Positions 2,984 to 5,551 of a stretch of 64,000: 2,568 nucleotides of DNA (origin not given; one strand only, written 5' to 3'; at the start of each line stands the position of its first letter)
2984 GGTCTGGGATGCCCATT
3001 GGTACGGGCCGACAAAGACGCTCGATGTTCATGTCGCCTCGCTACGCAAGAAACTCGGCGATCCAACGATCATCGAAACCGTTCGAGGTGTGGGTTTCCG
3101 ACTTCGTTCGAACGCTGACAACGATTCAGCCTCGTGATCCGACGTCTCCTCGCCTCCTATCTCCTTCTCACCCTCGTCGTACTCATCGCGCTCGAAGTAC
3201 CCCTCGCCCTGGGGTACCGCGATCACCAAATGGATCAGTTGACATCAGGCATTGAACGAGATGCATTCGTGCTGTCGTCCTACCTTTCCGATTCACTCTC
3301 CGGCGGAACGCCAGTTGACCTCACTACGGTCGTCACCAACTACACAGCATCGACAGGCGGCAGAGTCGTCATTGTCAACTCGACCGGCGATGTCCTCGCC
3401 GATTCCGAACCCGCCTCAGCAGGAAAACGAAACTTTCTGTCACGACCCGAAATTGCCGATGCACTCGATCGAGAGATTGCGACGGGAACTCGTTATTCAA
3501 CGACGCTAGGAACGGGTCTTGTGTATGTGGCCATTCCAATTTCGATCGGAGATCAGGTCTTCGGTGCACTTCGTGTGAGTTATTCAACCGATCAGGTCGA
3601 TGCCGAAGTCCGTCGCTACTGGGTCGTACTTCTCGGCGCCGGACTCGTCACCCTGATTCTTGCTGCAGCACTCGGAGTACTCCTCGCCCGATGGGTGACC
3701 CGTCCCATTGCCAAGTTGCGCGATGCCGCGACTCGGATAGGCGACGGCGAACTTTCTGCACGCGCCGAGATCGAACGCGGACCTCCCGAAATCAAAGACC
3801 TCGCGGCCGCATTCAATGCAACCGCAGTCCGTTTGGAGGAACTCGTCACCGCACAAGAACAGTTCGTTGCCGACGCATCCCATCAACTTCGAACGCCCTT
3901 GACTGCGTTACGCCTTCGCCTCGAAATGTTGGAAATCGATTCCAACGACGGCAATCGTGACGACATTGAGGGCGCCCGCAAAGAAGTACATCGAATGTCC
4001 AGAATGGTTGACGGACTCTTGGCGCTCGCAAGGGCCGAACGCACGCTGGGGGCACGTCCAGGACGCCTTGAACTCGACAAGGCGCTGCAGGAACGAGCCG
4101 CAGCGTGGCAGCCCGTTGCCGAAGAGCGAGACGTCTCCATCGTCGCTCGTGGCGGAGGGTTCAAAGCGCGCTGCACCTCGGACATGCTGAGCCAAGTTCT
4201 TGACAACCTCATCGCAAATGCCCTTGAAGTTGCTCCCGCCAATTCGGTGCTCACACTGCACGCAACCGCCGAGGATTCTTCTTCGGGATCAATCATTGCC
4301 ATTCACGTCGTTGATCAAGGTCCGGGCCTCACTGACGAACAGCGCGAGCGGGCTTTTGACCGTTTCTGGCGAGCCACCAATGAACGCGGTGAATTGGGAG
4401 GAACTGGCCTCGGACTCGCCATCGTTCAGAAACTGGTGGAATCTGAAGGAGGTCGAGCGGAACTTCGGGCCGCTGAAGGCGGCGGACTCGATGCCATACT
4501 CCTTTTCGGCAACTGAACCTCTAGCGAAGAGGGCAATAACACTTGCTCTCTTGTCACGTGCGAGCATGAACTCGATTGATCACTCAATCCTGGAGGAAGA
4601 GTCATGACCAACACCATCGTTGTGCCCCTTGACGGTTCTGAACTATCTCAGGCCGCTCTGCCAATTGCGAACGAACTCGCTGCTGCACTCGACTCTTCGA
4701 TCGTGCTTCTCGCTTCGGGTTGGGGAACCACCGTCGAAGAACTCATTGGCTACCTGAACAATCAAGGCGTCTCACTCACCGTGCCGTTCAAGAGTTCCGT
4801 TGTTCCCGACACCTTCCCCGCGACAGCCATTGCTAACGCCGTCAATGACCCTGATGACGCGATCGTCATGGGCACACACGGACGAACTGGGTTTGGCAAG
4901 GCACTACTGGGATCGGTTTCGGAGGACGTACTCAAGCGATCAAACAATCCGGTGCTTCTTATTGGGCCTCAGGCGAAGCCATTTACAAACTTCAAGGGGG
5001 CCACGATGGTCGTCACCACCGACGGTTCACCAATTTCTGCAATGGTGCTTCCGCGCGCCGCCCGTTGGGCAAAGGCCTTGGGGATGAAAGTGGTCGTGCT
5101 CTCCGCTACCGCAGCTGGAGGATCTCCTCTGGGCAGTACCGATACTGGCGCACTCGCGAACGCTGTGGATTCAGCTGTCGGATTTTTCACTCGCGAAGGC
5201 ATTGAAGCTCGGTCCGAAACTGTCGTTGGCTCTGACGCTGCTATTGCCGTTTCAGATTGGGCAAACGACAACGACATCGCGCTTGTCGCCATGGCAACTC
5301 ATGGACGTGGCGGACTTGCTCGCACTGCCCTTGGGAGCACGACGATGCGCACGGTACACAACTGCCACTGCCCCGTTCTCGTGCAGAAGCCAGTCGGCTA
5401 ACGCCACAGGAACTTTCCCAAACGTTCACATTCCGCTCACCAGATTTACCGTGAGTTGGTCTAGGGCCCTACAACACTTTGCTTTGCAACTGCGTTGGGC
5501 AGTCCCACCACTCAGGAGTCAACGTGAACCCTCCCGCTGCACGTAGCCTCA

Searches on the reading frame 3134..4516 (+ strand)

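Call 54: search_protein_families(library=ncbifam, max_evalue=0.01, proteins=[window:3134-4516:+])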
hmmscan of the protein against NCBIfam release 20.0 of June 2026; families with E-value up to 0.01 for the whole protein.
window:3134-4516:+ (460 aa): 83 families (the best 25 are shown)
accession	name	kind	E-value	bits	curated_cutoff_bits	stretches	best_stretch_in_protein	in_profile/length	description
TIGR01386.1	cztS_silS_copS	subfamily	8.7e-58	196.4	292.55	1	147-448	147-447/457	heavy metal sensor histidine kinase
NF033092.0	HK_WalK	equivalog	3.8e-52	177.7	725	2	241-452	372-586/594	cell wall metabolism sensor histidine kinase WalK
NF008312.0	PRK11100.1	equivalog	3.4e-49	167.9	356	1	75-456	92-470/477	two-component system sensor histidine kinase CreC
NF007007.0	PRK09470.1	equivalog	8.8e-45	153.4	486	1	3-454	13-453/463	envelope stress sensor histidine kinase CpxA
NF040691.1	MtrAB_MtrB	equivalog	4.9e-43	147.9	450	1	132-452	154-484/507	MtrAB system histidine kinase MtrB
NF007898.0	PRK10604.1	equivalog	2.9e-42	145.4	478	1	172-453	143-416/433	two-component system sensor histidine kinase RstB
NF012163.2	BaeS_SmeS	equivalog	1.6e-40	139.4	500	1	158-455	161-453/457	sensor histidine kinase efflux regulator BaeS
NF007837.0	PRK10549.1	equivalog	1.1e-37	129.9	603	1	169-453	170-451/466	envelope stress sensor histidine kinase BaeS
NF046044.1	PnpS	equivalog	7.5e-36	124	400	1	235-451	164-382/390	two-component system histidine kinase PnpS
NF007004.0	PRK09467.1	equivalog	7.8e-36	123.8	415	1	171-454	163-430/440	two-component system sensor histidine kinase EnvZ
NF058527.1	HistKinChvGCaul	equivalog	3.1e-35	121.9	740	1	104-447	170-517/535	two-component sensor histidine kinase ChvG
TIGR02966.1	phoR_proteo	equivalog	4.9e-34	117.8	334.2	1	233-451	106-326/333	phosphate regulon sensor histidine kinase PhoR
TIGR03785.1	marine_sort_HK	equivalog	2.3e-33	115.4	612.2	1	101-443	343-686/703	proteobacterial dedicated sortase system histidine kinase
NF045900.1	HisKinCpxALeg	equivalog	7e-33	114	800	1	170-454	158-445/451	two-component system sensor histidine kinase CpxA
NF007345.0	PRK09835.1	subfamily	6.7e-32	110.6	423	1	180-443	201-464/482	Cu(+)/Ag(+) sensor histidine kinase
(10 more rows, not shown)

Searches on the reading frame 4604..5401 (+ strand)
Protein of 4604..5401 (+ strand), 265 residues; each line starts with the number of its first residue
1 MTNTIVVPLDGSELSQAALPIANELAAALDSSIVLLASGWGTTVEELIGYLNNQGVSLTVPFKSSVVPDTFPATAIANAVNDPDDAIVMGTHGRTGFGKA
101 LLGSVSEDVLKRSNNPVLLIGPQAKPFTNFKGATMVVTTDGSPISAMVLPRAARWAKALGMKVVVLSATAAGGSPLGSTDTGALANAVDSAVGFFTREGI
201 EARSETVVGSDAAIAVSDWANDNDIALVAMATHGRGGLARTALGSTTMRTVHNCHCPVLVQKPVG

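Call 54: search_protein_families(library=ncbifam, max_evalue=0.01, proteins=[window:4604-5401:+])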
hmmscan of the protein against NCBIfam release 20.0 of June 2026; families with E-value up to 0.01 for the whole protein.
window:4604-5401:+ (265 aa): 3 families
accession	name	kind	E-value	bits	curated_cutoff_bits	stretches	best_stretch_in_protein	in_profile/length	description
NF008380.0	PRK11175.1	equivalog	1.1e-10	41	227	2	63-124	241-303/313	universal stress protein UspE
TIGR03246.1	arg_catab_astC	subfamily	0.002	17.2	609.95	0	47-125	231-307/397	acetylornithine/succinylornithine family transaminase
NF009047.0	PRK12381.1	subfamily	0.0041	16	630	0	53-124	240-310/406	bifunctional succinylornithine transaminase/acetylornithine transaminase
